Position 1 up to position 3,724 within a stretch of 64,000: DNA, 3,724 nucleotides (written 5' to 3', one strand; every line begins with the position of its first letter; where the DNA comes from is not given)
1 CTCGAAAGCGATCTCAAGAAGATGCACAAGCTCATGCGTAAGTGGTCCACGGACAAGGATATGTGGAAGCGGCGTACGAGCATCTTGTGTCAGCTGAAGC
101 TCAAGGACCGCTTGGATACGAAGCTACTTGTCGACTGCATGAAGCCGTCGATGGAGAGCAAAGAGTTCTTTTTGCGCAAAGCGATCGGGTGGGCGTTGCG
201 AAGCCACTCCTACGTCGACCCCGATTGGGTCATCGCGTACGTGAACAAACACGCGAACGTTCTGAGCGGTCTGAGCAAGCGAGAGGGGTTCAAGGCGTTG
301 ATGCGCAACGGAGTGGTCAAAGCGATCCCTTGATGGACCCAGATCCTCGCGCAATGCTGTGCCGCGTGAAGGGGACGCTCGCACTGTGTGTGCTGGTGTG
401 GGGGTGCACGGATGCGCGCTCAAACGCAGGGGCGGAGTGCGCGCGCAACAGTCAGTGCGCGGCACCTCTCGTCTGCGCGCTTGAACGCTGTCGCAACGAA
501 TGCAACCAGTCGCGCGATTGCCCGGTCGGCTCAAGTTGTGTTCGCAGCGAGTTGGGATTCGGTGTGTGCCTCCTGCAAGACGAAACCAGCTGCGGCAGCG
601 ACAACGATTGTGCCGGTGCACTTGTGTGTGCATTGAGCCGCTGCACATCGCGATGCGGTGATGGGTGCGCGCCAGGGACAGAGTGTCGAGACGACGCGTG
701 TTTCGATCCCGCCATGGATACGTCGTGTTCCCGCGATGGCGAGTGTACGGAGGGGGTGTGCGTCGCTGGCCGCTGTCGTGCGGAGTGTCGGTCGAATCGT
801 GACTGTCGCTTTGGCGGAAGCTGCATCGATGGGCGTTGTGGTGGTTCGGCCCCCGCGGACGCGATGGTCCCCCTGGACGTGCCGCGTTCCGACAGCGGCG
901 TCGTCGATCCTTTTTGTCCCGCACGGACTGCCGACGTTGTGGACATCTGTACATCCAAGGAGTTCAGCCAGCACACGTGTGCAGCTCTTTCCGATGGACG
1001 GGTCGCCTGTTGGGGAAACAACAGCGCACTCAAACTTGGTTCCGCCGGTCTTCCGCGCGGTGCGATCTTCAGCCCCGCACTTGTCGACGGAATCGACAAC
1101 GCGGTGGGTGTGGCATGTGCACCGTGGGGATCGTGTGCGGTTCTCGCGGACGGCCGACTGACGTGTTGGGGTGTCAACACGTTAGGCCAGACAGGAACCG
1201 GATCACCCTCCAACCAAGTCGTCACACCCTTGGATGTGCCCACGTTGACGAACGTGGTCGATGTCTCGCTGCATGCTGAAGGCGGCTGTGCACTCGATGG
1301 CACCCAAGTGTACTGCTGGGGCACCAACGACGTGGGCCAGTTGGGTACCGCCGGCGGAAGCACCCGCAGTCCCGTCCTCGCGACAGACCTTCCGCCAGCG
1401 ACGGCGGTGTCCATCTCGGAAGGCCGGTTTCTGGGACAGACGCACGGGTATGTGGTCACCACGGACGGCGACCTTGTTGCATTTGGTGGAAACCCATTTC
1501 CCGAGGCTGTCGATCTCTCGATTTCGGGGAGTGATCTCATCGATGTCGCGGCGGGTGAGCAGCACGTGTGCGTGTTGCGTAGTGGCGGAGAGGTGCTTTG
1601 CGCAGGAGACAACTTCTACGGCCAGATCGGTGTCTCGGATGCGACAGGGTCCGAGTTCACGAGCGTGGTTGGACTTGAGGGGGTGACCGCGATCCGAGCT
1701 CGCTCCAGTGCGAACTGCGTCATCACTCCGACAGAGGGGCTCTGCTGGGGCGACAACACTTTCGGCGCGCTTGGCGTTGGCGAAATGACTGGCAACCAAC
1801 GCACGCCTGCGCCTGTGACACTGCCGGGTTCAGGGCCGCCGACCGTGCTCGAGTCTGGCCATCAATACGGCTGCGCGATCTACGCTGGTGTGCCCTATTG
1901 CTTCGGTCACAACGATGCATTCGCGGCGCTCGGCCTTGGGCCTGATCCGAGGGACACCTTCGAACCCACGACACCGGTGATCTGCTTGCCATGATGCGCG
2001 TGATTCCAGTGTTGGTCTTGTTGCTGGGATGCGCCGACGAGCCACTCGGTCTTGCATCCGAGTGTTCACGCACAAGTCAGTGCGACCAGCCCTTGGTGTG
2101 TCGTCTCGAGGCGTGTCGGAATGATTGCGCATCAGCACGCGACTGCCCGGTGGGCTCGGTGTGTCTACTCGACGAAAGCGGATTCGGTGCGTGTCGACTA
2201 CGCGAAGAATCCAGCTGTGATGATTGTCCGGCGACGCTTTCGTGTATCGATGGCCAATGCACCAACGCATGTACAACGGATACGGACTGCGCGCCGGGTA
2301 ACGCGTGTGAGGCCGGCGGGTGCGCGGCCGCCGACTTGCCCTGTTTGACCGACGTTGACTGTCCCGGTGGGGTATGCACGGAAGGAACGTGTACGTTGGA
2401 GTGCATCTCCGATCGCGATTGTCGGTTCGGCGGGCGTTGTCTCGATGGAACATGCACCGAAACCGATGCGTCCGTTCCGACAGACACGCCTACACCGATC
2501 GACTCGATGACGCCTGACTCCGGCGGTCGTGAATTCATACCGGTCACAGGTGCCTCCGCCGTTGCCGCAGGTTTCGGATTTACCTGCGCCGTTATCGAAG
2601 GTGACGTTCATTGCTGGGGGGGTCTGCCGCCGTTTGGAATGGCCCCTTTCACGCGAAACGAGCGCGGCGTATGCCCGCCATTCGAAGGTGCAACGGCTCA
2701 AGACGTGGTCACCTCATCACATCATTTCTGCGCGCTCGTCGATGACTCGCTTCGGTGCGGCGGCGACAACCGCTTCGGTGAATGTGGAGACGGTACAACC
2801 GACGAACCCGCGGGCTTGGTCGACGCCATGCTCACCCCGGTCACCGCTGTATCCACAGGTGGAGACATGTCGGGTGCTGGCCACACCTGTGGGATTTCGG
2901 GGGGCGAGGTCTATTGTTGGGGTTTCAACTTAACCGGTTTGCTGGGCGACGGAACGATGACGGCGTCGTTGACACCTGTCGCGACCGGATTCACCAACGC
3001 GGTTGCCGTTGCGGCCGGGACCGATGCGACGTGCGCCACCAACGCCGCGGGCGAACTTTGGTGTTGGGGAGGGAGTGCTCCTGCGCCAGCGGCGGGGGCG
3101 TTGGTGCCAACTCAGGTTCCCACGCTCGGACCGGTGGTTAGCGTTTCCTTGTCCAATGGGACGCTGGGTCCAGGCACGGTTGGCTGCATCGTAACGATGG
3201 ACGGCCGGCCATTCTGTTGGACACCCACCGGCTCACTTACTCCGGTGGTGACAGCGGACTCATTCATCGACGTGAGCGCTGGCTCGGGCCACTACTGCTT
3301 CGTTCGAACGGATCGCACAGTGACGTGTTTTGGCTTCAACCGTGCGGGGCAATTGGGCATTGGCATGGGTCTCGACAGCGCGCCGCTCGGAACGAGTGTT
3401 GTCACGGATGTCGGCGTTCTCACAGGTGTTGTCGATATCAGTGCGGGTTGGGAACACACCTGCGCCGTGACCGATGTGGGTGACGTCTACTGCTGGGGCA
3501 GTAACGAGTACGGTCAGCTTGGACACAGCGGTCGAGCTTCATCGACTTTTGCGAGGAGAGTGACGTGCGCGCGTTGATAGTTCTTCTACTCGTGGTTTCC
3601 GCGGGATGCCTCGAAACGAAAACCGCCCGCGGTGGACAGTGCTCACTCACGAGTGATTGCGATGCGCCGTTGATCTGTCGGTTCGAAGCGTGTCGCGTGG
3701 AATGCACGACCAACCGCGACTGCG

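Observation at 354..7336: Tandem array of five translationally coupled paralogues: Cys-rich module + RCC1 beta-propeller lipoproteins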

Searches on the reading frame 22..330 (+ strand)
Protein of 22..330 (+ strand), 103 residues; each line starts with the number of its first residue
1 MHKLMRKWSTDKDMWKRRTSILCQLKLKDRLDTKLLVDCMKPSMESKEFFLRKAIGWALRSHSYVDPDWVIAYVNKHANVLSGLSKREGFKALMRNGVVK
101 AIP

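Call 5: search_protein_families(library=pfam, proteins=[window:22-330:+], max_evalue=0.01)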
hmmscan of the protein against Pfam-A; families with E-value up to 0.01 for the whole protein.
window:22-330:+ (103 aa): 1 family
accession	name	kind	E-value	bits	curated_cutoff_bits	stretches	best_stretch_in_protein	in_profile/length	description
PF08713.17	DNA_alkylation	-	5.7e-28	98.5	21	1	3-92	123-212/213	DNA alkylation repair enzyme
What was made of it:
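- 22..333 (+): Upstream neighbour: C-terminal part of an AlkD-type DNA alkylation repair gene, cut by the window edge. This is context only and is probably not part of the system. Pfam DNA_alkylation 5.7e-28 (call 5).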

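Call 6: search_protein_families(library=ncbifam, proteins=[window:22-330:+], max_evalue=0.01)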
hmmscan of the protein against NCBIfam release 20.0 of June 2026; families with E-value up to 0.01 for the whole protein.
window:22-330:+ (103 aa): 0 families

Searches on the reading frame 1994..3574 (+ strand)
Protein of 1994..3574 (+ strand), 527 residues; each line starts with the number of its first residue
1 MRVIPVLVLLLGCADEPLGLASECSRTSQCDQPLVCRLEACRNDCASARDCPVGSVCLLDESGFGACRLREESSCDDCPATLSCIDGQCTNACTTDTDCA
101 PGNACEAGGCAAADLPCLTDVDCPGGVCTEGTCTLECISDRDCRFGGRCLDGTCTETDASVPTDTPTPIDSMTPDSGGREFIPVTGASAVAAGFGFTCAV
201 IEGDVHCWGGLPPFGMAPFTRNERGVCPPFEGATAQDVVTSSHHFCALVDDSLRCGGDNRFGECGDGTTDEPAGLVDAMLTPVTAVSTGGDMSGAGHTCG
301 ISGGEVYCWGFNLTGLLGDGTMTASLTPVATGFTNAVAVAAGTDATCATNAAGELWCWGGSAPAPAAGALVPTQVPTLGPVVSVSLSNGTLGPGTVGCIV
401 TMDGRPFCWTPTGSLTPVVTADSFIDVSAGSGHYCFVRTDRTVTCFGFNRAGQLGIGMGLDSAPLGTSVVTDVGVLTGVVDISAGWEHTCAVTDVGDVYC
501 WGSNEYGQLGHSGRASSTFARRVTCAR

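Call 5: search_protein_families(library=pfam, proteins=[window:1994-3574:+], max_evalue=0.01)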
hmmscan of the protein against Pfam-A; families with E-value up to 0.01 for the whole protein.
window:1994-3574:+ (527 aa): 5 families
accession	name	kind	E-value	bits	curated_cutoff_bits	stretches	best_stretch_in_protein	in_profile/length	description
PF25390.1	WD40_RLD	-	6.4e-38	131.4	150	2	422-515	195-284/363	RCC1-like domain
PF13540.12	RCC1_2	-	1.4e-26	92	22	3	479-508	1-30/30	Regulator of chromosome condensation (RCC1) repeat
PF00415.24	RCC1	-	9.6e-17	61.7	21.7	3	496-514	2-20/50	Regulator of chromosome condensation (RCC1) repeat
PF25384.1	Alsin_RLD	-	9e-05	22.4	100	1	443-512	244-310/405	Alsin RCC1-like domain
PF23416.1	DUF7107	-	0.0023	18.7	24.6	0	93-134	2-47/48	Domain of unknown function (DUF7107)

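Call 6: search_protein_families(library=ncbifam, proteins=[window:1994-3574:+], max_evalue=0.01)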
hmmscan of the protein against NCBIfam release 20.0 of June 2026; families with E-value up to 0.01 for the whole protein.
window:1994-3574:+ (527 aa): 0 families
